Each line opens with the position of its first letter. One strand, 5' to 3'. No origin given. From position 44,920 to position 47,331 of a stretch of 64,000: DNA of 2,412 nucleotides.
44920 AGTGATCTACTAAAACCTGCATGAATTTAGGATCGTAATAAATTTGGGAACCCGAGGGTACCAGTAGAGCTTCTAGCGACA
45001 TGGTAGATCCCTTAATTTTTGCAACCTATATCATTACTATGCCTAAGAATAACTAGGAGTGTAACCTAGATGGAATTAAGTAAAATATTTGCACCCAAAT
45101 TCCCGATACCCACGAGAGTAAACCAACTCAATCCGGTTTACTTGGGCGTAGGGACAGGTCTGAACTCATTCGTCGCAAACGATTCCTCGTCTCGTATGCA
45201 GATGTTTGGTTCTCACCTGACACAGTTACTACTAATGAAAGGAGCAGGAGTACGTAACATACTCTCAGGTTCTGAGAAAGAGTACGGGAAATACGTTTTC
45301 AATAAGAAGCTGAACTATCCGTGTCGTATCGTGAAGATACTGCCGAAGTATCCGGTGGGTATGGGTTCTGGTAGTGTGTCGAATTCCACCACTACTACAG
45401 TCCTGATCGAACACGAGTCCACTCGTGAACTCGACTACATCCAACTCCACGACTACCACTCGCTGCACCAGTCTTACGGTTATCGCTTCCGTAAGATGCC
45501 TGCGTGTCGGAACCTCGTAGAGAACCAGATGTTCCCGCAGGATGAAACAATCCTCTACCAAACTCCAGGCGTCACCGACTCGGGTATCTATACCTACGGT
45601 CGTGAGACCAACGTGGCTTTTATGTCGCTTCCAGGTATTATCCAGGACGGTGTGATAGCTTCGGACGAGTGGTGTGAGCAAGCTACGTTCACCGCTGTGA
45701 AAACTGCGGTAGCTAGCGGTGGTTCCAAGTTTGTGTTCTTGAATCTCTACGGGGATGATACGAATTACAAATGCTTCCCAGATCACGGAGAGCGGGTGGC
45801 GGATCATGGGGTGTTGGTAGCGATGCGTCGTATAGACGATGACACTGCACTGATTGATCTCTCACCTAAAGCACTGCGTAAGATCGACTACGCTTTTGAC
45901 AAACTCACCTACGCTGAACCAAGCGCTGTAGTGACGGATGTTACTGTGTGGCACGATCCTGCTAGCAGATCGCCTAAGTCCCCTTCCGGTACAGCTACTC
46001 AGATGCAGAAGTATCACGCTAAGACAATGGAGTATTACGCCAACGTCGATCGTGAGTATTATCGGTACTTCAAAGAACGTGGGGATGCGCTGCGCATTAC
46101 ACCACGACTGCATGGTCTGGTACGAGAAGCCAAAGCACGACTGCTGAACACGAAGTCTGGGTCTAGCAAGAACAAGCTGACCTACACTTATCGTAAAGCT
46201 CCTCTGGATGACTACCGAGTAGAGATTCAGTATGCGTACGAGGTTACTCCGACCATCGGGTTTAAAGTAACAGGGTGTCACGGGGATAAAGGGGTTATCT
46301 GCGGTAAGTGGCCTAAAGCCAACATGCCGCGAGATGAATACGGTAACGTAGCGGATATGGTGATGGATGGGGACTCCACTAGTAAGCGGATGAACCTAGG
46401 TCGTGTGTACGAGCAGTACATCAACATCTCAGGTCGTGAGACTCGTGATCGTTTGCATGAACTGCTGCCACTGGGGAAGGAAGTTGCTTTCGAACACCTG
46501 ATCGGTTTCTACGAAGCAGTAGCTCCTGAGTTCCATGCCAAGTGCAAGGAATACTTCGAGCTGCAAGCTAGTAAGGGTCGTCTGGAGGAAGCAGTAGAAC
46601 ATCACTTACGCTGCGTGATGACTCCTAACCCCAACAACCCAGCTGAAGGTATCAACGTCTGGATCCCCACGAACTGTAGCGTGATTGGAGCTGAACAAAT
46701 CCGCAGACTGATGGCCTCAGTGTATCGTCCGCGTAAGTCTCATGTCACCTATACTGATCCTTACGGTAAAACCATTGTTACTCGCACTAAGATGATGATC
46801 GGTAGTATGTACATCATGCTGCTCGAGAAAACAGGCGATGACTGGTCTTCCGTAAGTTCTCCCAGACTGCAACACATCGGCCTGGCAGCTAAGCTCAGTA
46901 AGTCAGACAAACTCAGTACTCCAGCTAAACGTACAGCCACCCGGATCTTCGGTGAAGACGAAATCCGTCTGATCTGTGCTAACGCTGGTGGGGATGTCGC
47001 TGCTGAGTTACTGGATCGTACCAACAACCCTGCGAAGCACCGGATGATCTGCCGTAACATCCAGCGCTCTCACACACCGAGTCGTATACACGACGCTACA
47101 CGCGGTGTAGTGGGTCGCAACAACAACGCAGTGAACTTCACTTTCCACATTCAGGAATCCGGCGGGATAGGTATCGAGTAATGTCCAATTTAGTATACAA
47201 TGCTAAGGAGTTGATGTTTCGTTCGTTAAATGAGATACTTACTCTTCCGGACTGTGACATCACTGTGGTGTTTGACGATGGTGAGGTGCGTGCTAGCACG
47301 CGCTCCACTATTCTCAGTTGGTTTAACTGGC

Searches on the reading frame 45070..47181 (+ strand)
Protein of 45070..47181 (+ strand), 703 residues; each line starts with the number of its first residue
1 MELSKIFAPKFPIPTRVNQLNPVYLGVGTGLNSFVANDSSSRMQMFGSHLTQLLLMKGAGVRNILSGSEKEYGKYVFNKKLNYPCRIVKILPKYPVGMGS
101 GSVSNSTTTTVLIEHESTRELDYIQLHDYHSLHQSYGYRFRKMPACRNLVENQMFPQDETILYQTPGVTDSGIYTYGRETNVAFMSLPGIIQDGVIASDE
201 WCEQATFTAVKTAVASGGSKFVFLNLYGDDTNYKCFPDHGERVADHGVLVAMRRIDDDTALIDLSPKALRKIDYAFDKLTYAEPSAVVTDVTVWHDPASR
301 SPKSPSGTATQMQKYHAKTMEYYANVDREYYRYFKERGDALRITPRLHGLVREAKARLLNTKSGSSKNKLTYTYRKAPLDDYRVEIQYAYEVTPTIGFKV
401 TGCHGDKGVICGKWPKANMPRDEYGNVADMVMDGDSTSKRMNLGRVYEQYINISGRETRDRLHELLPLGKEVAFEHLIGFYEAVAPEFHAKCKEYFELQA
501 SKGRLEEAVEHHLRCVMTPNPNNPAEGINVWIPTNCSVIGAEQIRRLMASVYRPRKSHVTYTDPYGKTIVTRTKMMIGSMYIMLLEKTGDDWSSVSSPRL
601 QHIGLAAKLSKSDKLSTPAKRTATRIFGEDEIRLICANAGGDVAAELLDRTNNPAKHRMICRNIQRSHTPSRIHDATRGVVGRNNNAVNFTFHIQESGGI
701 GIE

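Call 112: search_protein_families(library=pfam, proteins=[window:45070-47181:+], max_evalue=0.001)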
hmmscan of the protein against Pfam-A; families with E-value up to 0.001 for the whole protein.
window:45070-47181:+ (703 aa): 1 family
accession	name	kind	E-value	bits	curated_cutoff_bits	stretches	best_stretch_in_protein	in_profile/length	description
PF00562.33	RNA_pol_Rpb2_6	-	1.6e-12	47.7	23.4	1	237-457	142-284/373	RNA polymerase Rpb2, domain 6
